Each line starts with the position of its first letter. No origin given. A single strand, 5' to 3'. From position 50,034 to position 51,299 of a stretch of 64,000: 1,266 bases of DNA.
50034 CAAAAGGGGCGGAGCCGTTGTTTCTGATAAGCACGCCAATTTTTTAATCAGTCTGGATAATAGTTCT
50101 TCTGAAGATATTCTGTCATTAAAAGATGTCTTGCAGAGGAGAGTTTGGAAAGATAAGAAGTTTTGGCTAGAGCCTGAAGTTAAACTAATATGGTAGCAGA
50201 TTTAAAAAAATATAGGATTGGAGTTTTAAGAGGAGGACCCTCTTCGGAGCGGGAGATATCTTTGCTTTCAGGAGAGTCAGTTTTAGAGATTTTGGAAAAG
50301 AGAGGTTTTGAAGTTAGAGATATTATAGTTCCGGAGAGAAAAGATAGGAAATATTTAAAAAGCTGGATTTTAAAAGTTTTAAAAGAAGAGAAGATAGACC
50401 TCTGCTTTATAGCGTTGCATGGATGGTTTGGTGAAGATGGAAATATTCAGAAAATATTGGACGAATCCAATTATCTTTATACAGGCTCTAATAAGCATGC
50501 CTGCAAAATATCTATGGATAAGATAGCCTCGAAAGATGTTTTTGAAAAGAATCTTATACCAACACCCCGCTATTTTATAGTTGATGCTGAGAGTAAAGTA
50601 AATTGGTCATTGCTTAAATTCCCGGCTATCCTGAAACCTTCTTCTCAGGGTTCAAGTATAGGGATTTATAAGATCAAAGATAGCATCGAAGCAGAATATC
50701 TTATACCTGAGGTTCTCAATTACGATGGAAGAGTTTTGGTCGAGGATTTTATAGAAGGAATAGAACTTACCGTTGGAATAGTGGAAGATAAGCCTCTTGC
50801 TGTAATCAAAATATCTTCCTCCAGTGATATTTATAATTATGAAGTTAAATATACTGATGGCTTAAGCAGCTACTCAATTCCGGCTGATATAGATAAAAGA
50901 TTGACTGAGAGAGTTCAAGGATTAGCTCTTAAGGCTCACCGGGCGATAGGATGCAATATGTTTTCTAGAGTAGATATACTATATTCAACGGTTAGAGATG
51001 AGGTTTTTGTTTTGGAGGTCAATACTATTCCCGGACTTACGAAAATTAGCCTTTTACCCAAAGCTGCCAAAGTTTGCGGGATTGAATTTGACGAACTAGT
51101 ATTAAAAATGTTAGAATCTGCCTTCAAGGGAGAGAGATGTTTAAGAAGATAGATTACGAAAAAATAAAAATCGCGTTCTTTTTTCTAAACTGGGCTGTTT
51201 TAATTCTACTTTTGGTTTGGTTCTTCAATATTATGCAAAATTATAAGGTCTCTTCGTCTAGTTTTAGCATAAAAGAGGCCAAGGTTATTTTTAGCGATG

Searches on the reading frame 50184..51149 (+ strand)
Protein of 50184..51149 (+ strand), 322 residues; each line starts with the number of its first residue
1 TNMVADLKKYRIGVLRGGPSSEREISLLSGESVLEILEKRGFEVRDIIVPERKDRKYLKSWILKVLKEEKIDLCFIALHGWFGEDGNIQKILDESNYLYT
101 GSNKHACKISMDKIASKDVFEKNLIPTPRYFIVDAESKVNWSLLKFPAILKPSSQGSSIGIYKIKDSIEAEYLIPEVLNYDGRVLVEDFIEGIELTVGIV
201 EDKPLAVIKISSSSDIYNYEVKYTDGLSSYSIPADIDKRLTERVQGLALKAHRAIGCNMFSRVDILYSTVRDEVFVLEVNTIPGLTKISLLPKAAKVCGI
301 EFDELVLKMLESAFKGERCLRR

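Call 47: search_protein_families(library=pfam, proteins=[window:50184-51149:+], max_evalue=0.00001)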
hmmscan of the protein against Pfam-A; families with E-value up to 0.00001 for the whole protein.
window:50184-51149:+ (322 aa): 4 families
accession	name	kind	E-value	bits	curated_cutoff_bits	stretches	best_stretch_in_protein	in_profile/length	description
PF07478.18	Dala_Dala_lig_C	-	6.4e-47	160.1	24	1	142-311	33-204/204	D-ala D-ala ligase C-terminus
PF01820.27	Dala_Dala_lig_N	-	3.7e-17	63.4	34.6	2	67-102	86-121/121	D-ala D-ala ligase N-terminus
PF02655.19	ATP-grasp_3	-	1e-08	35.9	23.2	1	112-281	3-155/160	ATP-grasp domain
PF08443.16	RimK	-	3.6e-06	27.2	21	0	112-289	3-173/188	RimK-like ATP-grasp domain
